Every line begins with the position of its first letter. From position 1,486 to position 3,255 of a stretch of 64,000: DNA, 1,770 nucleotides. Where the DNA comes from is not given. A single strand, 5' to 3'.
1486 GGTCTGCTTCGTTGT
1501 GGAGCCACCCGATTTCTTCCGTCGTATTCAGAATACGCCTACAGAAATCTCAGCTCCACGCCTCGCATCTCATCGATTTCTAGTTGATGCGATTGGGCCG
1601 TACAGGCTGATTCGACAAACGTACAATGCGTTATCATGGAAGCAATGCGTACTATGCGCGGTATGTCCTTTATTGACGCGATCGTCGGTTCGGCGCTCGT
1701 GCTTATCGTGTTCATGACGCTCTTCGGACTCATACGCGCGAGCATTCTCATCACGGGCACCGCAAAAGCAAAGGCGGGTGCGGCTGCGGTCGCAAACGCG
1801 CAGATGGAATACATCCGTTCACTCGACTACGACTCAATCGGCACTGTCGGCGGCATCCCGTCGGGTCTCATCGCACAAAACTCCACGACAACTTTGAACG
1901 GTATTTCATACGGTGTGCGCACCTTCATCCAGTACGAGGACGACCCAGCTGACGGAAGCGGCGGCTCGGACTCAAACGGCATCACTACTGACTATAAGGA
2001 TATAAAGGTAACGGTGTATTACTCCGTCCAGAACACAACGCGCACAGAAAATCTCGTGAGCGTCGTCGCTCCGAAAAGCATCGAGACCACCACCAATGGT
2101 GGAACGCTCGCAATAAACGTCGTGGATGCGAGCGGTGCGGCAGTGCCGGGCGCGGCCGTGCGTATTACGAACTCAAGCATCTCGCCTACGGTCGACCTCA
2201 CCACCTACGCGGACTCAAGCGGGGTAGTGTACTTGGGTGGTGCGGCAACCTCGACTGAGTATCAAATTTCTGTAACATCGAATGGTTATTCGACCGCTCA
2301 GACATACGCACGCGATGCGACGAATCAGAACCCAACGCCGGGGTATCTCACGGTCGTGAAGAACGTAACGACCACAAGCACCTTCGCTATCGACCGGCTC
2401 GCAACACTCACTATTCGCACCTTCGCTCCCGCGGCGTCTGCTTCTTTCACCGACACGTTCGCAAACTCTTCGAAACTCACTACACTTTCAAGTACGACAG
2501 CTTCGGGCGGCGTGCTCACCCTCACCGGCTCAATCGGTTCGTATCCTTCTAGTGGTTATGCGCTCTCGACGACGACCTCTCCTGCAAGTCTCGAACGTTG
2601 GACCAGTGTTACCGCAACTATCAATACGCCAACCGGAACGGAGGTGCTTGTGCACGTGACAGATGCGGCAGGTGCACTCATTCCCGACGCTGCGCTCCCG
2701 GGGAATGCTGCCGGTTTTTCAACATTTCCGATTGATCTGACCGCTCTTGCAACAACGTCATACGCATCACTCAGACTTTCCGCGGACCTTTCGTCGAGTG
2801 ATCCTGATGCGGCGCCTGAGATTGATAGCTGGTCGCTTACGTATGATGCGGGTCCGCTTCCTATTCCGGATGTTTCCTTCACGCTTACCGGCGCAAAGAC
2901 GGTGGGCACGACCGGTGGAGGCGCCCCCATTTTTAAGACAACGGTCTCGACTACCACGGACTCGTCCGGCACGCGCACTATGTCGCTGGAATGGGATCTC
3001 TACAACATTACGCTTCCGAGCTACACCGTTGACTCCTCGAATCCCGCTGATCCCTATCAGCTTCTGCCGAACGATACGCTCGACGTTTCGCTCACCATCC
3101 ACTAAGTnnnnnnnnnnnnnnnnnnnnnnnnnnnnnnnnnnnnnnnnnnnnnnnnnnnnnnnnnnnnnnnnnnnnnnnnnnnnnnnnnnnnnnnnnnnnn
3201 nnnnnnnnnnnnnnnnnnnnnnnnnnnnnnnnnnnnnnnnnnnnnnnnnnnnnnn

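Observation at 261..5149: Type IV pilus module with PilC and three prepilin-like genes, two encoding ~485-aa Thr/Ser-rich giant pilins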

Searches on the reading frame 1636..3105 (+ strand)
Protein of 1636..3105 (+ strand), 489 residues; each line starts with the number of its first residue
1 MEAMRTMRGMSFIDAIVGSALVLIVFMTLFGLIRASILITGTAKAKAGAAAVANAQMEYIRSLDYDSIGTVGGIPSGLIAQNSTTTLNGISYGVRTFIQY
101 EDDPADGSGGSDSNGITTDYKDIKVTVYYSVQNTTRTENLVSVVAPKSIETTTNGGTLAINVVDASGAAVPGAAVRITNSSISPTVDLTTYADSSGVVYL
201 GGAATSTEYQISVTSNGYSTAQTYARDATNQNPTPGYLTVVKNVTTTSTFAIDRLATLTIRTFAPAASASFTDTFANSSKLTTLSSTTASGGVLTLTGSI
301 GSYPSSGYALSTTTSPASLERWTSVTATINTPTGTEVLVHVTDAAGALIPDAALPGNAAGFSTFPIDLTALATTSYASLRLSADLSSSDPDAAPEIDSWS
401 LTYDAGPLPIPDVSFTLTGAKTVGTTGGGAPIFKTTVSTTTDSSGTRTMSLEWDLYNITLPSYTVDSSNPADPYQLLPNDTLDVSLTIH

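Call 3: search_protein_families(library=pfam, proteins=[window:1636-3105:+], max_evalue=1)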
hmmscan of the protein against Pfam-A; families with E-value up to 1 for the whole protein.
window:1636-3105:+ (489 aa): 2 families
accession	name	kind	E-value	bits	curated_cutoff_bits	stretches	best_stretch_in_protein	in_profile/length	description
PF13620.12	CarboxypepD_reg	-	2.6e-06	28.1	32.3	1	160-223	4-64/82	Carboxypeptidase regulatory-like domain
PF13860.13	FlgD_ig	-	0.15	12.5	27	0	335-367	23-55/79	FlgD Ig-like domain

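Call 4: search_protein_families(library=ncbifam, proteins=[window:1636-3105:+], max_evalue=1)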
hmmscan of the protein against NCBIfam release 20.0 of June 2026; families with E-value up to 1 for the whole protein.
window:1636-3105:+ (489 aa): 1 family
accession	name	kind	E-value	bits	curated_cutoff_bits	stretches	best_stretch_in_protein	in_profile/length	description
NF005176.1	PRK06655.1-1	equivalog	0.023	14.6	230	1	319-371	80-133/197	flagellar hook assembly protein FlgD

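Call 12: find_homologous_proteins(query=window:1636-3105:+)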
Query window:1636-3105:+ (489 aa): 787 proteins with E <= 0.001 among 8000 candidates; the best 120 are listed.
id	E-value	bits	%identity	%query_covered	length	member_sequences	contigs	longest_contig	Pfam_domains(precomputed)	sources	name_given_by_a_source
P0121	6.1e-298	1006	100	99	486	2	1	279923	PF13620.13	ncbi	-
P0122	6.0e-186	637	64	99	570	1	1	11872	PF13620.13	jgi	jgi:hypothetical protein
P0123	4.3e-184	631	64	98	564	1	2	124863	PF13620.13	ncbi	-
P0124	5.4e-177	607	60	99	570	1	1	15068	PF13620.13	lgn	-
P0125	5.0e-173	594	58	99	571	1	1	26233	PF13620.13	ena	-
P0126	1.2e-172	593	59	99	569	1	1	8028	PF13620.13,PF24107.2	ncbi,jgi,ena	jgi:hypothetical protein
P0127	5.3e-170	584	59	98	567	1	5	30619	PF13620.13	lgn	-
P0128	6.0e-170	584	58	98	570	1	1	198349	PF13620.13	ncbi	-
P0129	1.9e-169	583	59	99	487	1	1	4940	PF13620.13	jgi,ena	-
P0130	2.1e-169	582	58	99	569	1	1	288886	PF17789.8,PF13620.13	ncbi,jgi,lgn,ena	jgi:hypothetical protein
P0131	3.9e-169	581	56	99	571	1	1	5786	PF13620.13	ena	-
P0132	3.6e-168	578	58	99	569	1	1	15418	PF17789.8,PF13620.13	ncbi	-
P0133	3.9e-168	578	58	99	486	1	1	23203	-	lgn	-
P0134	7.9e-168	577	57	99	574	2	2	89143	PF17802.8,PF13620.13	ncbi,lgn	-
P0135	1.3e-167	576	59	98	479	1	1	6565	PF13620.13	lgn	-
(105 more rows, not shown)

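Call 20: search_solved_structures(query=A2, max_evalue=10, show_alignments=2)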
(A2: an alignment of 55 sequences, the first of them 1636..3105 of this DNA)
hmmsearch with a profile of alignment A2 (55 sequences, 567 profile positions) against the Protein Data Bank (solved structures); distinct sequences matched with E-value up to 10: 2.
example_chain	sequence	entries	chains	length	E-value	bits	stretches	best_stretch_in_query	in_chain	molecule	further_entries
4wi0_B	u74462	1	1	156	0.011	17.4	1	499-561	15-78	Cellulosomal scaffoldin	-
4u3s_B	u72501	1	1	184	0.015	17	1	497-561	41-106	Cellulosomal scaffoldin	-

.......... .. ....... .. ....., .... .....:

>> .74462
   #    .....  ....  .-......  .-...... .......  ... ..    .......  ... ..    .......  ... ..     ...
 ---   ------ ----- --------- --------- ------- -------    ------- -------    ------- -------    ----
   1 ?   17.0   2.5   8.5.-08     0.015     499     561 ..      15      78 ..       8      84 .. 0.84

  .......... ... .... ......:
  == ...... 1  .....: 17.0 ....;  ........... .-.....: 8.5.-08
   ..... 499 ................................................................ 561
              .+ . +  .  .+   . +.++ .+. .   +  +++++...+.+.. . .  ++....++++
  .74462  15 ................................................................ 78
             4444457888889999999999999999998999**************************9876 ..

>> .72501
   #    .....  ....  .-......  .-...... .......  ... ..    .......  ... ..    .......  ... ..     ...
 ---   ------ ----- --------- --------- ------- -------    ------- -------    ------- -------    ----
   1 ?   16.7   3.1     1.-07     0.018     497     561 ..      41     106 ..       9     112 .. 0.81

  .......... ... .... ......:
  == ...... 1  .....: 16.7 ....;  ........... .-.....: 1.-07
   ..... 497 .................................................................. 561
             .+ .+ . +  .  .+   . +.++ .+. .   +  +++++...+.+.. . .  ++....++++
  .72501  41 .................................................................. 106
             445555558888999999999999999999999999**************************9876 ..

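Call 27: predict_structure(alignment_id=A2)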
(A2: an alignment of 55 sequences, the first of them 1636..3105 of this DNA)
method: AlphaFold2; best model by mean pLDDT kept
length: 489 residues; sequences in the alignment: 55
mean_pLDDT: 81.4   pTM: 0.55
mean pLDDT of the five models: 81.4, 81.0, 80.6, 79.5, 78.2
residues with pLDDT >= 90: 197; 70-90: 195; 50-70: 46; < 50: 51
segments of 3 or more residues with pLDDT < 50: 1-6, 70-78, 110-117, 148-153, 228-235, 423-434
pLDDT, mean of each block of 10 residues (from residue 1): 50 80 88 83 85 78 62 43 72 78 55 50 82 84 61 67 78 85 79 80 80 85 61 59 79 87 94 96 97 95 97 94 97 96 96 97 97 96 97 97 94 91 45 68 94 88 93 88 95
secondary structure, 60 per line:
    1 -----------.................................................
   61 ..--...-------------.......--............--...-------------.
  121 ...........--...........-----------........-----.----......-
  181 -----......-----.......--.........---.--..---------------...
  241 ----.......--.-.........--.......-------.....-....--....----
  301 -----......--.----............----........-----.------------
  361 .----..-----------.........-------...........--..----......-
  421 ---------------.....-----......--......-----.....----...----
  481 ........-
elements in order: H12-62 E81-87 E90-101 E120-131 E134-144 E156-163 E174-179 E186-191 E197-203 E206-214 E238-240 E245-251 E256-264 E267-273 E281-285 E287-290 E293-296 E306-311 E319-330 E335-342 E379-387 E395-405 E414-419 E436-440 E446-451 E454-459 E465-469 E474-476 E481-488

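Call 69: find_encoding_contigs(protein=P0121, flank=10000, max_places=2)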
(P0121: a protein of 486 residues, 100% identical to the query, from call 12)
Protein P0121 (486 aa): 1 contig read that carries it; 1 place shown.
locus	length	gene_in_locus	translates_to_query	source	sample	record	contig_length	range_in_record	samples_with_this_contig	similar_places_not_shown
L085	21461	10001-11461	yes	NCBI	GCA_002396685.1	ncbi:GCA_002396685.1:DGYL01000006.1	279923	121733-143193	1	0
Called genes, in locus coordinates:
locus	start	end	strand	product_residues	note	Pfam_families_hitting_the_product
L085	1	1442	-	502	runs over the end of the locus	PF12072:RNase_Y_N, PF00013:KH_1, PF01966:HD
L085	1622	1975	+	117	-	-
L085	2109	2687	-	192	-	PF00574:CLP_protease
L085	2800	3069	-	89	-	-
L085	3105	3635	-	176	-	PF00719:Pyrophosphatase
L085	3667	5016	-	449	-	PF08529:NusA_N, PF00575:S1, PF13184:KH_NusA_1st, PF26594:KH_NusA_2nd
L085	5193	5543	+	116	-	-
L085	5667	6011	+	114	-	-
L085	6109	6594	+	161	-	-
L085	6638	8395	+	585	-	PF05157:MshEN, PF00437:T2SSE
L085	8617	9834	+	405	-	PF00482:T2SSF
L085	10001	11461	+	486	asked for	PF13620:CarboxypepD_reg (weak)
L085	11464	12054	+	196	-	-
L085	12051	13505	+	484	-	-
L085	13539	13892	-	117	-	-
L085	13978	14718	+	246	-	PF00121:TIM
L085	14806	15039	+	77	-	-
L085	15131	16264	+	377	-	PF00162:PGK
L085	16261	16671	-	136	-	PF11969:DcpS_C, PF01230:HIT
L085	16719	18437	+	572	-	PF01368:DHH, PF02272:DHHA1, PF17768:RecJ_OB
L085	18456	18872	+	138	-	PF00075:RNase_H, PF13456:RVT_3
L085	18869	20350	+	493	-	PF13567:DUF4131, PF03772:Competence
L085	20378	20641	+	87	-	-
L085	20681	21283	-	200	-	PF02777:Sod_Fe_C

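Call 72: search_protein_families(library=pfam, proteins=[L085:5193-5543:+, L085:5667-6011:+, L085:6109-6594:+, L085:6638-8395:+], max_evalue=0.1)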
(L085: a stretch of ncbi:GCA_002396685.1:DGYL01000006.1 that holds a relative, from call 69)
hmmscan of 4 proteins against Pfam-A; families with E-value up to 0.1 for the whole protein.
L085:5193-5543:+ (116 aa): 0 families

L085:5667-6011:+ (114 aa): 1 family
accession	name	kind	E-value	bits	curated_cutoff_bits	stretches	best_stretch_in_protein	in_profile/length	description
PF16378.10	DUF4988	-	0.041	14.1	30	1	56-97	46-88/183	Domain of unknown function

L085:6109-6594:+ (161 aa): 0 families

L085:6638-8395:+ (585 aa): 18 families
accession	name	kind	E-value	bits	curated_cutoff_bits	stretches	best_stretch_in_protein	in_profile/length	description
PF00437.27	T2SSE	-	4.8e-120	401.1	24.9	1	182-581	3-370/370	Type II/IV secretion system protein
PF05157.20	MshEN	-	2.5e-12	47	23.1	1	60-148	1-88/90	MshEN domain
PF25199.1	nSTAND_NTPase5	-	0.00024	21.4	34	1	310-359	29-80/145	Novel STAND NTPase 5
PF13191.12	AAA_16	-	0.00051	21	32.6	1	313-349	16-52/167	AAA ATPase domain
PF13401.12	AAA_22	-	0.0012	19.5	27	1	320-348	4-32/130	AAA domain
PF13086.12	AAA_11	-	0.01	16.1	27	1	312-367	9-43/257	AAA domain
PF13245.12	AAA_19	-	0.013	16.1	25.1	1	317-347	7-37/134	AAA domain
PF13555.12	AAA_29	-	0.014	15.6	27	1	314-345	15-46/61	P-loop containing region of AAA domain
PF13476.12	AAA_23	-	0.016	16.3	27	1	320-342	18-40/201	AAA domain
PF00005.33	ABC_tran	-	0.03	15.4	25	0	323-367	13-50/137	ABC transporter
PF20720.3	nSTAND3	-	0.031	14.4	27.2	1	320-354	16-50/155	Novel STAND NTPase 3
PF22434.1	PilW_C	-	0.035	14.3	27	0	450-508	64-122/128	PilW, C-terminal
PF02399.21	Herpes_ori_bp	-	0.038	12.5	20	1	275-348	6-77/820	Origin of replication binding protein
PF04851.21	ResIII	-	0.054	13.8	22.5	0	309-346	11-48/164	Type III restriction enzyme, res subunit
PF13604.12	AAA_30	-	0.063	13.4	27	0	312-346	9-43/191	AAA domain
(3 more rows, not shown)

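Call 81: search_protein_families(library=ncbifam, proteins=[L085:6638-8395:+], max_evalue=0.01)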
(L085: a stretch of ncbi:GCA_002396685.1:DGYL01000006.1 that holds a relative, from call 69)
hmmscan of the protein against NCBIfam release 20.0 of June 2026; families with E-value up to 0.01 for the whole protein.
L085:6638-8395:+ (585 aa): 25 families
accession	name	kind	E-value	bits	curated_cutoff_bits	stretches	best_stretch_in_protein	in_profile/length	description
TIGR02538.1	type_IV_pilB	equivalog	5.7e-151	503.9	675.65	1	8-583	2-562/564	type IV-A pilus assembly ATPase PilB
TIGR02533.1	type_II_gspE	equivalog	1e-149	499.3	630.25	1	83-582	7-485/486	type II secretion system ATPase GspE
NF007755.0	PRK10436.1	equivalog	1.9e-126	422.5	617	1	98-583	25-459/465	type II secretion system protein GspE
NF053534.1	T4PilAsmATPsTfpB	equivalog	2.1e-118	396.2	850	1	179-583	193-582/584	type IV pilus assembly ATPase TfpB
NF041000.1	ATPase_ComGA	equivalog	1.2e-76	257.2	300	1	193-458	2-266/267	competence type IV pilus ATPase ComGA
TIGR01420.1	pilT_fam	subfamily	9.9e-52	176.3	319.1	1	192-460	3-271/343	PilT/PilU family type 4a pilus ATPase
TIGR02525.1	plasmid_TraJ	equivalog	3.5e-27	95.3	368.3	1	314-466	142-306/372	plasmid transfer ATPase TraJ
TIGR02524.1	dot_icm_DotB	equivalog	4.9e-23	81.9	463.3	1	312-464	125-291/358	Dot/Icm type IV secretion system ATPase DotB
NF058587.1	archaellum_moto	equivalog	6e-18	64.9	550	1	324-459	278-419/527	archaellum flagellar ATPase motor FlaI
TIGR02782.1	TrbB_P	equivalog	5e-16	58.9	304.55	1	310-435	126-253/303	P-type conjugative transfer ATPase TrbB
NF010407.0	PRK13833.1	subfamily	1.6e-13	50.8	499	1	312-440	136-265/323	conjugal transfer protein TrbB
TIGR02788.1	VirB11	equivalog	4.7e-13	48.8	249.95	1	313-437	137-265/308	P-type DNA transfer ATPase VirB11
NF010469.0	PRK13894.1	subfamily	9.7e-13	48.1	508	1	311-434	140-264/320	conjugal transfer ATPase TrbB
TIGR03819.1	heli_sec_ATPase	hypoth_equivalog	3.8e-12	46.1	373.15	1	222-436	81-299/340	TadA family conjugal transfer-associated ATPase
NF053672.1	bindosome_BasE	exception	9.9e-10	37.7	1000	1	325-437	274-391/512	bindosome assembly system ATPase subunit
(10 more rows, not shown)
